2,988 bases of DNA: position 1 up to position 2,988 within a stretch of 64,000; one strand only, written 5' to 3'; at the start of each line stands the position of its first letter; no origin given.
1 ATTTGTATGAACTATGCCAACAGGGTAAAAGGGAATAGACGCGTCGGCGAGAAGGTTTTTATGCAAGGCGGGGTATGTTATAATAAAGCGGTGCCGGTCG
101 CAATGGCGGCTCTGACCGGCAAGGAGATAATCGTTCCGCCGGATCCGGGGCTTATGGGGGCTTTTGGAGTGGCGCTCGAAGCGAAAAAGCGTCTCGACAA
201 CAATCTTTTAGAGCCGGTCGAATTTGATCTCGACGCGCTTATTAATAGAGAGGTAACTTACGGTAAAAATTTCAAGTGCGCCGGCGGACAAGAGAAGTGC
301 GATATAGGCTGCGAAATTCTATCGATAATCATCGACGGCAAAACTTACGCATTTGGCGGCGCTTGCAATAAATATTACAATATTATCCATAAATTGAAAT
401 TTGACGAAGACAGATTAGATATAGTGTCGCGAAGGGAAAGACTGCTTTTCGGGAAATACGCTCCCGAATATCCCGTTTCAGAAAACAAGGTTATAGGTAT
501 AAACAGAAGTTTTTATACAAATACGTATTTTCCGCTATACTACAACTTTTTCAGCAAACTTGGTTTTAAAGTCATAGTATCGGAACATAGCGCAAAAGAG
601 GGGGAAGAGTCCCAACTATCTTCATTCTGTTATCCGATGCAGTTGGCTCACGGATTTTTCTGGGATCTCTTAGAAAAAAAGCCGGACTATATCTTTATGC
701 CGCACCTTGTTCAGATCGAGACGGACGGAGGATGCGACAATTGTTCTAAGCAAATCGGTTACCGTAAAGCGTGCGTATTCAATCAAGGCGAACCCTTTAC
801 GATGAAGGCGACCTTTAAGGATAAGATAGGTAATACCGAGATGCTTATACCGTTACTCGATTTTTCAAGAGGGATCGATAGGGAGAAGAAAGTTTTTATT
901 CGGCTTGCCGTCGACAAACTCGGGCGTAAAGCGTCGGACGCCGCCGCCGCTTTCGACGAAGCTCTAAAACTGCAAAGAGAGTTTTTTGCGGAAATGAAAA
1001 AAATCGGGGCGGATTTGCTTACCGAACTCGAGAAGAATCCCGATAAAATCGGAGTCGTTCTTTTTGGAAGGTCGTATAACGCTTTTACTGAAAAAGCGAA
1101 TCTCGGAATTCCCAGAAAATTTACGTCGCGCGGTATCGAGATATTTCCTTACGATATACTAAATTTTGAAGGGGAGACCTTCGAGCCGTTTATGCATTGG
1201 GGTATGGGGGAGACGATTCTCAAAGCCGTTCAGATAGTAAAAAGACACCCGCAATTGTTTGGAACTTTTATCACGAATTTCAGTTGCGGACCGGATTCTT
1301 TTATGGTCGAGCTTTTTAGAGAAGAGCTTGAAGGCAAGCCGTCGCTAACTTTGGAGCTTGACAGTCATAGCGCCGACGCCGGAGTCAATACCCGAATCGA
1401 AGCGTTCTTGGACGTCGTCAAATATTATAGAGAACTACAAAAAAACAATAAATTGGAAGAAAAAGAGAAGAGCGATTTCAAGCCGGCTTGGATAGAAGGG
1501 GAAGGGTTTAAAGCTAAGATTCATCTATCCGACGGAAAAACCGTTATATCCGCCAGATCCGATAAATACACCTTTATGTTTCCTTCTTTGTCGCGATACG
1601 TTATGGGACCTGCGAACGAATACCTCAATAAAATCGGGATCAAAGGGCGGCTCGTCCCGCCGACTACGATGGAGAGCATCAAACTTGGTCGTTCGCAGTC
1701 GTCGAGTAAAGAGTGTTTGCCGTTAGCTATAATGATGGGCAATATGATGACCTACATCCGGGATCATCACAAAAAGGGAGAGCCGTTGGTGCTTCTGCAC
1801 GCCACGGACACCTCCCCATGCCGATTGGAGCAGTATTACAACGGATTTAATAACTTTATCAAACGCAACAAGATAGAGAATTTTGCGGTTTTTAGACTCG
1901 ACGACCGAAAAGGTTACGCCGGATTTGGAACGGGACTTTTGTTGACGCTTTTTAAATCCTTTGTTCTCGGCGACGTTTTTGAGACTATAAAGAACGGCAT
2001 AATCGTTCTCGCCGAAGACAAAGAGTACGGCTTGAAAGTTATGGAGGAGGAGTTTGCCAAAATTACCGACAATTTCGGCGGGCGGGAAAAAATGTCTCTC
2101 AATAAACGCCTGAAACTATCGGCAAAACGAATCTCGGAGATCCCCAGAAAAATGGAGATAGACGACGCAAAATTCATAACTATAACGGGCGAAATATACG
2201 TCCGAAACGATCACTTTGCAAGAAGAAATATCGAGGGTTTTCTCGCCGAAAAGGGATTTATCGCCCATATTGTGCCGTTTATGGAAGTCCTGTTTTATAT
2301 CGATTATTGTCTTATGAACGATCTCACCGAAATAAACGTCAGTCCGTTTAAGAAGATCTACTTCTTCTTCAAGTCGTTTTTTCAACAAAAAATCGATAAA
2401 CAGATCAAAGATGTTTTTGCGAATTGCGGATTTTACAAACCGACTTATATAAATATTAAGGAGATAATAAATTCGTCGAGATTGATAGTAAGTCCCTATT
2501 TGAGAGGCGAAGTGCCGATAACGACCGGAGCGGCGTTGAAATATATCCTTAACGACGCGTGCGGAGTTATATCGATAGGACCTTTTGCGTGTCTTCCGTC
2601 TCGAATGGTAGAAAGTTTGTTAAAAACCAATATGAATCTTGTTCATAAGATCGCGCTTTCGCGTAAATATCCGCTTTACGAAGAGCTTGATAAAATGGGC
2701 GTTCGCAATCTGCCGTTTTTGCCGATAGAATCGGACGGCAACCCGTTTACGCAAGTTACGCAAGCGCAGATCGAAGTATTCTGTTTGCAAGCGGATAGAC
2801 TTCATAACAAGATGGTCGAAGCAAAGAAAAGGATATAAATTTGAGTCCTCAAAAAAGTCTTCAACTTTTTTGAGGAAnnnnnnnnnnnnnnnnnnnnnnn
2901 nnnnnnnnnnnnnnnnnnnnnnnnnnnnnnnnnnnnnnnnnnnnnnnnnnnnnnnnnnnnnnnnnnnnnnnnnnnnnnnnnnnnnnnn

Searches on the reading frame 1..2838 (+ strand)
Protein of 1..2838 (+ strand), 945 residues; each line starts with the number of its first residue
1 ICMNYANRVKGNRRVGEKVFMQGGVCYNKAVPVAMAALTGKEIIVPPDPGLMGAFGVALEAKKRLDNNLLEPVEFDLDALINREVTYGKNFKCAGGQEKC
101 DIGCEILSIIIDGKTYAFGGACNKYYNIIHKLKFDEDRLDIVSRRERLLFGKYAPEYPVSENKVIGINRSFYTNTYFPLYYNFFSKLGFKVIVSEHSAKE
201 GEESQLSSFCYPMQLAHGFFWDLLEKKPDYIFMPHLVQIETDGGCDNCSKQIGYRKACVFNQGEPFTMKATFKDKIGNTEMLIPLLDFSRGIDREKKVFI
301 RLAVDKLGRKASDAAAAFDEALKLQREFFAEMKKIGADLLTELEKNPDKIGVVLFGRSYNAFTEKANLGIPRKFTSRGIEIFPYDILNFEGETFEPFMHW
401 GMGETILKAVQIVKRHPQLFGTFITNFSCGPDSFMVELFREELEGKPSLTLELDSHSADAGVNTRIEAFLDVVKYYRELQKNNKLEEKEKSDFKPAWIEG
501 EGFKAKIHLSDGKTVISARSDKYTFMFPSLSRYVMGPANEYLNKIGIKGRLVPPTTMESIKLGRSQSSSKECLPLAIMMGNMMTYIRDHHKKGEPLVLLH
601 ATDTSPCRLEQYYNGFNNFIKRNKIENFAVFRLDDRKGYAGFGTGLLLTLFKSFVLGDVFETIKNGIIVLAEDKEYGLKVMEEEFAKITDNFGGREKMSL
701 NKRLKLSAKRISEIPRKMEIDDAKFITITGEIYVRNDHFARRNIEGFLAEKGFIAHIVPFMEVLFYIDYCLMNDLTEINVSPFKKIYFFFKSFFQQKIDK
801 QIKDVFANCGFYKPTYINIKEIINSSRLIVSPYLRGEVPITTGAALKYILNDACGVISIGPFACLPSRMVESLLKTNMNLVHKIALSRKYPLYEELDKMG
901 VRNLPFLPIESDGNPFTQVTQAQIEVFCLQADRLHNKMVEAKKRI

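Call 5: search_protein_families(library=pfam, proteins=[window:7-2838:+], max_evalue=0.01)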
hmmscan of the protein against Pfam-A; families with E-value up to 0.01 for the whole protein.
window:7-2838:+ (943 aa): 1 family
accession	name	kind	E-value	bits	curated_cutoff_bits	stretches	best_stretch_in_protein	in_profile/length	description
PF09989.15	DUF2229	-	2.9e-49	168.1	29.4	1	163-384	2-217/218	CoA enzyme activase uncharacterised domain (DUF2229)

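Call 6: search_protein_families(library=ncbifam, proteins=[window:7-2838:+], max_evalue=0.01)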
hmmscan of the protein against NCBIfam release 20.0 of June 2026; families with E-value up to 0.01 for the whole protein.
window:7-2838:+ (943 aa): 1 family
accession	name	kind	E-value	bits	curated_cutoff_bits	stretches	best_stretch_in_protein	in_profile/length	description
TIGR00241.1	CoA_E_activ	domain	0.0099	15.4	125.4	0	13-57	203-247/248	acyl-CoA dehydratase activase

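Call 45: find_homologous_proteins(query=window:1-2838:+, max_evalue=1e-10)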
Query window:1-2838:+ (945 aa): 4285 proteins with E <= 1e-10 among 8000 candidates; the best 120 are listed.
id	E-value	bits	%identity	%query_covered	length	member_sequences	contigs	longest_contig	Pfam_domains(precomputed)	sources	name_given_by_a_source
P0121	0.0e+0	2088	96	100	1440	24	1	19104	PF01869.27,PF02782.23,PF09989.16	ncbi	-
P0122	0.0e+0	1778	81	100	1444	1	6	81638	PF01869.27,PF02782.23,PF09989.16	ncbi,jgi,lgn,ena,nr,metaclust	ncbi:MAG: hypothetical protein A2Y34_12540 [Spirochaetes bacterium GWC1_27_15]|nr:MAG: hypothetical 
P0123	0.0e+0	1760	79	100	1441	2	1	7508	PF01869.27,PF02782.23,PF09989.16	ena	-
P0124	0.0e+0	1729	78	99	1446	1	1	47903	PF01869.27,PF09989.16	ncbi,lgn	-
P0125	0.0e+0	1728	78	100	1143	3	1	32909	PF01869.27,PF09989.16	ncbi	-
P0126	0.0e+0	1727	78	100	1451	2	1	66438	PF01869.27,PF00480.27,PF02782.23,PF09989.16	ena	-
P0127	0.0e+0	1725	79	100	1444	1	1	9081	PF01869.27,PF09989.16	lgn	-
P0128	0.0e+0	1716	77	100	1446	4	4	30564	PF01869.27,PF02782.23,PF09989.16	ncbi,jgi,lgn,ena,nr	ncbi:MAG TPA: acyl-CoA dehydratase activase [Spirochaetota bacterium]|nr:acyl-CoA dehydratase activa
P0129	0.0e+0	1709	78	100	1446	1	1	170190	PF01869.27,PF09989.16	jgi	jgi:predicted CoA-substrate-specific enzyme activase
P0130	0.0e+0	1706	78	100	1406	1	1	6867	PF01869.27,PF02782.23,PF09989.16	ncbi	-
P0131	0.0e+0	1699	78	100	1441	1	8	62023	PF01869.27,PF09989.16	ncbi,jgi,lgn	jgi:predicted CoA-substrate-specific enzyme activase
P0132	0.0e+0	1698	78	100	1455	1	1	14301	PF01869.27,PF09989.16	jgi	jgi:predicted CoA-substrate-specific enzyme activase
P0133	0.0e+0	1697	77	100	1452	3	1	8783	PF01869.27,PF09989.16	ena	-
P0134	0.0e+0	1695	77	100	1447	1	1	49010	PF01869.27,PF02782.23,PF09989.16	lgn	-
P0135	0.0e+0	1693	77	100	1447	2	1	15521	PF01869.27,PF09989.16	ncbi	-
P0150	3.7e-278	944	46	100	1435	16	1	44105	PF01869.27,PF02782.23,PF09989.16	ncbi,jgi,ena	-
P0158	1.3e-269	915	46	100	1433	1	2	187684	PF01869.27,PF09989.16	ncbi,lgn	-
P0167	3.0e-267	907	45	100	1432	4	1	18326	PF01869.27,PF09989.16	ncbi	-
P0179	1.7e-259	882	45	100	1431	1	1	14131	PF01869.27,PF09989.16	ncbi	-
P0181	3.5e-259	881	45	99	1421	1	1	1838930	PF01869.27,PF09989.16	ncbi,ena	-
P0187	2.1e-257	875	45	100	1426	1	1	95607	PF01869.27,PF09989.16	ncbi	-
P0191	3.1e-257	874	44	100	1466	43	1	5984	PF01869.27,PF09989.16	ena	-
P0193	5.4e-257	874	44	100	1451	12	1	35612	PF01869.27,PF09989.16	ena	-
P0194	6.1e-257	873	45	100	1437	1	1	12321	PF01869.27,PF02782.23,PF09989.16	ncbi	-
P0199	3.4e-255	868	44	100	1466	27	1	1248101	PF01869.27,PF09989.16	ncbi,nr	ncbi:MAG: hypothetical protein SRB1_00359 [Desulfobacteraceae bacterium Eth-SRB1]|nr:MAG: hypothetic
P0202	1.1e-254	866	44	99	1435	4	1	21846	PF01869.27,PF02782.23,PF09989.16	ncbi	-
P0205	2.0e-254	865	44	100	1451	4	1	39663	PF01869.27,PF02782.23,PF09989.16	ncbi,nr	ncbi:MAG: acyl-CoA dehydratase activase [Candidatus Desulfaltia sp.]|nr:acyl-CoA dehydratase activas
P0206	4.7e-254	864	44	99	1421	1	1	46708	PF01869.27,PF09989.16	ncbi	-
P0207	6.1e-254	863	43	100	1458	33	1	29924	PF01869.27,PF02782.23,PF09989.16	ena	-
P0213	1.3e-253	862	44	100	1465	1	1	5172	PF01869.27,PF02782.23,PF09989.16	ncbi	-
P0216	1.9e-253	862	43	100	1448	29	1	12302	PF01869.27,PF02782.23,PF09989.16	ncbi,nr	ncbi:MAG: activase [Proteobacteria bacterium]|nr:activase [Pseudomonadota bacterium]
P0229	2.7e-252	858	44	99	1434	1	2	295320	PF01869.27,PF02782.23,PF09989.16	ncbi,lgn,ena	-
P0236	6.5e-252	857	44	99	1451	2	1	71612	PF01869.27,PF09989.16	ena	-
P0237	6.8e-252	857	44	99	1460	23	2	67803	PF01869.27,PF02782.23,PF09989.16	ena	-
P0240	8.3e-252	856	43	100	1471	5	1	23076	PF01869.27,PF09989.16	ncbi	-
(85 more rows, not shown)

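Call 47: list_cluster_members(proteins=[P0207, P0199, P0237, P0193, P0191, P0216, P0240, P0213, P0205, P0236])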
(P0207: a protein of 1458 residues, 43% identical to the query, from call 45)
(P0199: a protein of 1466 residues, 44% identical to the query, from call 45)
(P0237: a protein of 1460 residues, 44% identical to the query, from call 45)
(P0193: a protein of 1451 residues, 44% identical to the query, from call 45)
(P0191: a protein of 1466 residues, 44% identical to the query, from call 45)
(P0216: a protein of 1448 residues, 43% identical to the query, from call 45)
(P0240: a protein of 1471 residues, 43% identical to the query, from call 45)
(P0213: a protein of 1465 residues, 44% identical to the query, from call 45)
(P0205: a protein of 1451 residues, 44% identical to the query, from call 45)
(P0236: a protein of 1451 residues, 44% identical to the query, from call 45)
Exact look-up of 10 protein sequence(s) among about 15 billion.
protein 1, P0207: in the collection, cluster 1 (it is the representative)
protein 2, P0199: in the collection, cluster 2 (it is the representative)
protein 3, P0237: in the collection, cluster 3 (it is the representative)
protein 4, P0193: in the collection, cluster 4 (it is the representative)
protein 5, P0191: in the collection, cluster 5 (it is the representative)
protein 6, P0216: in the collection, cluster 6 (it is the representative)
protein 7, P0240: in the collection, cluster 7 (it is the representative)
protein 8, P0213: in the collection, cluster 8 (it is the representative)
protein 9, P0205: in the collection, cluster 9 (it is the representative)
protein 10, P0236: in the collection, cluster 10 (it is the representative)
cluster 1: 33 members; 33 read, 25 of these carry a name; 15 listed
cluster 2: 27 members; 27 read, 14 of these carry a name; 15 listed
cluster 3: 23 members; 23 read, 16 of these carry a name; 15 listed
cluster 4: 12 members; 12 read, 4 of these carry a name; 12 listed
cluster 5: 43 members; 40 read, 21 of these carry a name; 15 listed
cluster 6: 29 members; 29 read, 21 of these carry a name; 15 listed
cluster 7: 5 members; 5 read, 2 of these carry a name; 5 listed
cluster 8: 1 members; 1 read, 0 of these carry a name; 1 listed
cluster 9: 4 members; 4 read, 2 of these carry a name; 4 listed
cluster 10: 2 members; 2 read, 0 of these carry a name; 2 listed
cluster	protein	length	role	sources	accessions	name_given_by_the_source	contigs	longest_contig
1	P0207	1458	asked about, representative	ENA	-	-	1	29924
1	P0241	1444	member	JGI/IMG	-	predicted CoA-substrate-specific enzyme activase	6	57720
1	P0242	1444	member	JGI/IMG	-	predicted CoA-substrate-specific enzyme activase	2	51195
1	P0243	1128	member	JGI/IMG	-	predicted CoA-substrate-specific enzyme activase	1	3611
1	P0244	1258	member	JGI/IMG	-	predicted CoA-substrate-specific enzyme activase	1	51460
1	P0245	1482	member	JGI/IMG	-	predicted CoA-substrate-specific enzyme activase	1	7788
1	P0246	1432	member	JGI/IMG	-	predicted CoA-substrate-specific enzyme activase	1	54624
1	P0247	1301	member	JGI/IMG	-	predicted CoA-substrate-specific enzyme activase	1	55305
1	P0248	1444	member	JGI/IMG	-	predicted CoA-substrate-specific enzyme activase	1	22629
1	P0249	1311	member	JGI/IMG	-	predicted CoA-substrate-specific enzyme activase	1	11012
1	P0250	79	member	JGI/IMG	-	hypothetical protein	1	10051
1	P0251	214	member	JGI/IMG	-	predicted nucleotide-binding protein (sugar kinase/HSP70/actin superfamily)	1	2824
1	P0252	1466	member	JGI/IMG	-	predicted CoA-substrate-specific enzyme activase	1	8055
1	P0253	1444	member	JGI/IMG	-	predicted CoA-substrate-specific enzyme activase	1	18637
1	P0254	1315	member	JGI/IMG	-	predicted CoA-substrate-specific enzyme activase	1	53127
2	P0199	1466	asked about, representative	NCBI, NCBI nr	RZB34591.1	MAG: hypothetical protein SRB1_00359 [Desulfobacteraceae bacterium Eth-SRB1]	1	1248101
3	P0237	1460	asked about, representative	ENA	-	-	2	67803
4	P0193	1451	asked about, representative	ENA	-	-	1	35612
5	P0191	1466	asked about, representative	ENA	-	-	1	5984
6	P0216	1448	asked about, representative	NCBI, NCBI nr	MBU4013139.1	MAG: activase [Proteobacteria bacterium] | activase [Pseudomonadota bacterium]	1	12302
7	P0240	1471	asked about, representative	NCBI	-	-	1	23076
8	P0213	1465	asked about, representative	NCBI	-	-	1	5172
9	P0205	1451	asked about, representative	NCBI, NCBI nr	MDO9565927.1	MAG: acyl-CoA dehydratase activase [Candidatus Desulfaltia sp.] | acyl-CoA dehydratase activase [Candidatus Desulfaltia sp.]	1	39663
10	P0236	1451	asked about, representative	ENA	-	-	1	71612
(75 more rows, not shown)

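Call 58: list_cluster_members(proteins=[P0181, P0229, P0158, P0187, P0150, P0167, P0179, P0194, P0202, P0206])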
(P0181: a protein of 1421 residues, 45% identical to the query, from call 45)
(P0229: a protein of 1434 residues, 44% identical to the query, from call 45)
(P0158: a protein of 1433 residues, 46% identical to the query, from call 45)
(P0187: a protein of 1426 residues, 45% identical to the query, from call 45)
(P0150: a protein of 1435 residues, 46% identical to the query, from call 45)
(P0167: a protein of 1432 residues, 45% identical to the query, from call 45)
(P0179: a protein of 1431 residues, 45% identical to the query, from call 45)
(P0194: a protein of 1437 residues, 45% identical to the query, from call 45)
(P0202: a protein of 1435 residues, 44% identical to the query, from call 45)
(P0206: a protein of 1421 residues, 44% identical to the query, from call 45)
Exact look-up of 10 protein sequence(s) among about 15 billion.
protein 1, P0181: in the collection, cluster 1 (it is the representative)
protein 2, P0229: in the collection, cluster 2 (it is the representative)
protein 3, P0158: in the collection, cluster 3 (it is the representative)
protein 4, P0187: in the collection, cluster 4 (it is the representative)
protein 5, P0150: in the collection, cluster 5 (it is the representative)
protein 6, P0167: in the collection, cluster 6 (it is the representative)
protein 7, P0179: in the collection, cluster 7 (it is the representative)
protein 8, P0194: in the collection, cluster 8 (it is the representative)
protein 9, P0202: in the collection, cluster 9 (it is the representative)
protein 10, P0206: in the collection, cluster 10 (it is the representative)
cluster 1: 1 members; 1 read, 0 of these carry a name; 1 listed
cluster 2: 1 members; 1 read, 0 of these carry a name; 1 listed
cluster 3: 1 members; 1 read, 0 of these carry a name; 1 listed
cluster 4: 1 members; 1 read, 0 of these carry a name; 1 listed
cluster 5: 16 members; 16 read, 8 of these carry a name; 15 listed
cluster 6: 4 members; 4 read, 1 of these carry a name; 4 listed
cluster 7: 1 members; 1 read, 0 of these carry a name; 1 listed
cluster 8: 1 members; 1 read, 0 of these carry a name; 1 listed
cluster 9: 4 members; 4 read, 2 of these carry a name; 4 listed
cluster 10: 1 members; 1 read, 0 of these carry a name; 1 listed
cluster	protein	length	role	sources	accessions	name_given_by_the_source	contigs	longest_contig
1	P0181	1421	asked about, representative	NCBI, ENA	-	-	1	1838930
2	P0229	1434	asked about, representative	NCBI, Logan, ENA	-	-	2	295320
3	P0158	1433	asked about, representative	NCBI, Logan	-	-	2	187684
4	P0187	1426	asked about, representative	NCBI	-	-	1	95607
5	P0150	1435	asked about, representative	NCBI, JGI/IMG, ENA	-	-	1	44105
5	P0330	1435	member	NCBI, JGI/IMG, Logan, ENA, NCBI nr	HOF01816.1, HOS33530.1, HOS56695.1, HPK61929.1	MAG TPA: acyl-CoA dehydratase activase [Spirochaetota bacterium] | acyl-CoA dehydratase activase [Spirochaetota bacterium]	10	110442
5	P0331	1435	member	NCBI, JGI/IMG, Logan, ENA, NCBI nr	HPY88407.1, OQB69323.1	MAG TPA: acyl-CoA dehydratase activase [Spirochaetota bacterium] | MAG: Activator of (R)-2-hydroxyglutaryl-CoA dehydratase [Spirochaetes bacterium ...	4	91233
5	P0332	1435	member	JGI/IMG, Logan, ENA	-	predicted CoA-substrate-specific enzyme activase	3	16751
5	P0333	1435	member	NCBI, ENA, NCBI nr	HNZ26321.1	MAG TPA: acyl-CoA dehydratase activase [Spirochaetota bacterium] | acyl-CoA dehydratase activase [Spirochaetota bacterium]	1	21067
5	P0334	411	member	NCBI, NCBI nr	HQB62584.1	MAG TPA: acyl-CoA dehydratase activase, partial [Spirochaetota bacterium] | acyl-CoA dehydratase activase [Spirochaetota bacterium]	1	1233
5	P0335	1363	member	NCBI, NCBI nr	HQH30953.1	MAG TPA: acyl-CoA dehydratase activase, partial [Spirochaetota bacterium] | acyl-CoA dehydratase activase [Spirochaetota bacterium]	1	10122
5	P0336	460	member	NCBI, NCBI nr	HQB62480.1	MAG TPA: acyl-CoA dehydratase activase-related protein, partial [Spirochaetota bacterium] | acyl-CoA dehydratase activase-related protein [Spirochaetota bacterium]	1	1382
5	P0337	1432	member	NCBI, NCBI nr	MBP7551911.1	MAG: activase [Spirochaetes bacterium] | activase [Spirochaetota bacterium]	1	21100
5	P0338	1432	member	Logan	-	-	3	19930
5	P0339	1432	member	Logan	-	-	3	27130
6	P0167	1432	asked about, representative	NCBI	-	-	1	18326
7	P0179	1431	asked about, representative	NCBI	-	-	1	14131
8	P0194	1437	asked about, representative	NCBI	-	-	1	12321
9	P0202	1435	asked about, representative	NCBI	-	-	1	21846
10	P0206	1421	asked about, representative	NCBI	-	-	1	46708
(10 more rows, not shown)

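Call 67: search_protein_families(library=pfam, proteins=[P0121, P0199], max_evalue=10)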
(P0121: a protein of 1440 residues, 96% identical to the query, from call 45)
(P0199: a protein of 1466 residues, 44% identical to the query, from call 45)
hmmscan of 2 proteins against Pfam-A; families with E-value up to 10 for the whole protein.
P0121 (1440 aa): 11 families
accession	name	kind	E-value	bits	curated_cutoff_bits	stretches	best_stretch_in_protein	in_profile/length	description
PF01869.26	BcrAD_BadFG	-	6.5e-60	203.4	31.5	2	302-556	1-271/271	BadF/BadG/BcrA/BcrD ATPase family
PF09989.15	DUF2229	-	2.7e-50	171.5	29.4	2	660-881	2-217/218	CoA enzyme activase uncharacterised domain (DUF2229)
PF02782.22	FGGY_C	-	5.2e-06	26.8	27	2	457-554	97-192/198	FGGY family of carbohydrate kinases, C-terminal domain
PF05378.19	Hydant_A_N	-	0.00021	21.5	25.2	1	302-413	2-103/176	Hydantoinase/oxoprolinase N-terminal region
PF01653.23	DNA_ligase_aden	-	0.038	14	27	1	1202-1240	82-121/253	NAD-dependent DNA ligase adenylation domain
PF13941.12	MutL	-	0.045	13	27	1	301-351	1-53/450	MutL protein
PF10200.14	Ndufs5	-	0.064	14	21.2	1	133-179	3-49/96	NADH:ubiquinone oxidoreductase, NDUFS5-15kDa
PF22521.2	HypF_C_2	-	0.083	13.1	27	1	176-230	165-219/241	Carbamoyltransferase, Kae1-like Domain, second subdomain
PF22716.1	SNaCT11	-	0.17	12.6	27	1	1222-1315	60-148/164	Short NACHT-associated C-Terminal domain, family 11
PF13418.12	Kelch_4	-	0.24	11.8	21.6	0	385-412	4-27/49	Galactose oxidase, central domain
PF00370.27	FGGY_N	-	0.26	11.3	28.8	1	301-325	2-25/245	FGGY family of carbohydrate kinases, N-terminal domain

P0199 (1466 aa): 6 families
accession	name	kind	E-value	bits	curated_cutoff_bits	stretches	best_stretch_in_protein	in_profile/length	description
PF01869.26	BcrAD_BadFG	-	4.7e-57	194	31.5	2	328-584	1-269/271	BadF/BadG/BcrA/BcrD ATPase family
PF09989.15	DUF2229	-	3.2e-50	171.2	29.4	2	693-914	1-217/218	CoA enzyme activase uncharacterised domain (DUF2229)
PF02782.22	FGGY_C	-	0.00054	20.2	27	1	483-584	93-192/198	FGGY family of carbohydrate kinases, C-terminal domain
PF22521.2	HypF_C_2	-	0.004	17.4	27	1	196-254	159-217/241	Carbamoyltransferase, Kae1-like Domain, second subdomain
PF01872.23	RibD_C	-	0.026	14.8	24.1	1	202-248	107-149/197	RibD C-terminal domain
PF03702.20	AnmK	-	0.12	11.8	24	1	198-255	253-312/367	Anhydro-N-acetylmuramic acid kinase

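Call 73: find_homologous_proteins(query=A2, max_evalue=1e-50)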
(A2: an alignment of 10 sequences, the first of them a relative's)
Query A2 (10 sequences) (1466 aa, profile of the alignment): 7624 proteins with E <= 1e-50 among 8000 candidates; the best 120 are listed.
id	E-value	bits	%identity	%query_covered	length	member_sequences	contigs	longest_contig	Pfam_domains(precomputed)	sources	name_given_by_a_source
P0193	0.0e+0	3074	90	99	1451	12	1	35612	PF01869.27,PF09989.16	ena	-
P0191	0.0e+0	3054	87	100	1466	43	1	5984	PF01869.27,PF09989.16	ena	-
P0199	0.0e+0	3051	100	100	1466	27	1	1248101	PF01869.27,PF09989.16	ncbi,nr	ncbi:MAG: hypothetical protein SRB1_00359 [Desulfobacteraceae bacterium Eth-SRB1]|nr:MAG: hypothetic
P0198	0.0e+0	3040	91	99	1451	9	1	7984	PF01869.27,PF09989.16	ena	-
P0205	0.0e+0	3039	86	99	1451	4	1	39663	PF01869.27,PF02782.23,PF09989.16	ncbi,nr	ncbi:MAG: acyl-CoA dehydratase activase [Candidatus Desulfaltia sp.]|nr:acyl-CoA dehydratase activas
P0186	0.0e+0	3038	88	100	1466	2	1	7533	PF01869.27,PF09989.16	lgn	-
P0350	0.0e+0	3033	87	99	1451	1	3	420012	PF01869.27,PF02782.23,PF09989.16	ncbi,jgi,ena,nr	ncbi:MAG TPA: acyl-CoA dehydratase activase [Anaerolineae bacterium]|nr:acyl-CoA dehydratase activas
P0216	0.0e+0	2979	75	99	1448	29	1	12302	PF01869.27,PF02782.23,PF09989.16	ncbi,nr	ncbi:MAG: activase [Proteobacteria bacterium]|nr:activase [Pseudomonadota bacterium]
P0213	0.0e+0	2959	73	99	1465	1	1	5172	PF01869.27,PF02782.23,PF09989.16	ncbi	-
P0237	0.0e+0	2947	69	99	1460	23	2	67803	PF01869.27,PF02782.23,PF09989.16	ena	-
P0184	0.0e+0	2944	75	100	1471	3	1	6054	PF01869.27,PF02782.23,PF09989.16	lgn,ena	-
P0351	0.0e+0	2938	80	99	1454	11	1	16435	PF01869.27,PF09989.16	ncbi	-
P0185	0.0e+0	2935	75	99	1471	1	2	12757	PF01869.27,PF02782.23,PF09989.16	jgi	jgi:predicted CoA-substrate-specific enzyme activase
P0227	0.0e+0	2927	74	100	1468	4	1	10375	PF01869.27,PF02782.23,PF09989.16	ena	-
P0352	0.0e+0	2923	75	100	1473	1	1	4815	PF01869.27,PF02782.23,PF09989.16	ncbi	-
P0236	0.0e+0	2915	71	99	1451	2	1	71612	PF01869.27,PF09989.16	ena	-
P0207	0.0e+0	2914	69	98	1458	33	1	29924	PF01869.27,PF02782.23,PF09989.16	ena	-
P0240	0.0e+0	2874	68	99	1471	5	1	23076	PF01869.27,PF09989.16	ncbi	-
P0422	0.0e+0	2838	72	99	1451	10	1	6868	PF01869.27,PF09989.16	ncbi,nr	ncbi:MAG: activase [Deltaproteobacteria bacterium]|nr:activase [Deltaproteobacteria bacterium]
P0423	0.0e+0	2838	69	99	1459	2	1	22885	PF01869.27,PF02782.23,PF09989.16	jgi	-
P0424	0.0e+0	2838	69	99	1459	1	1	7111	PF01869.27,PF02782.23,PF09989.16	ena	-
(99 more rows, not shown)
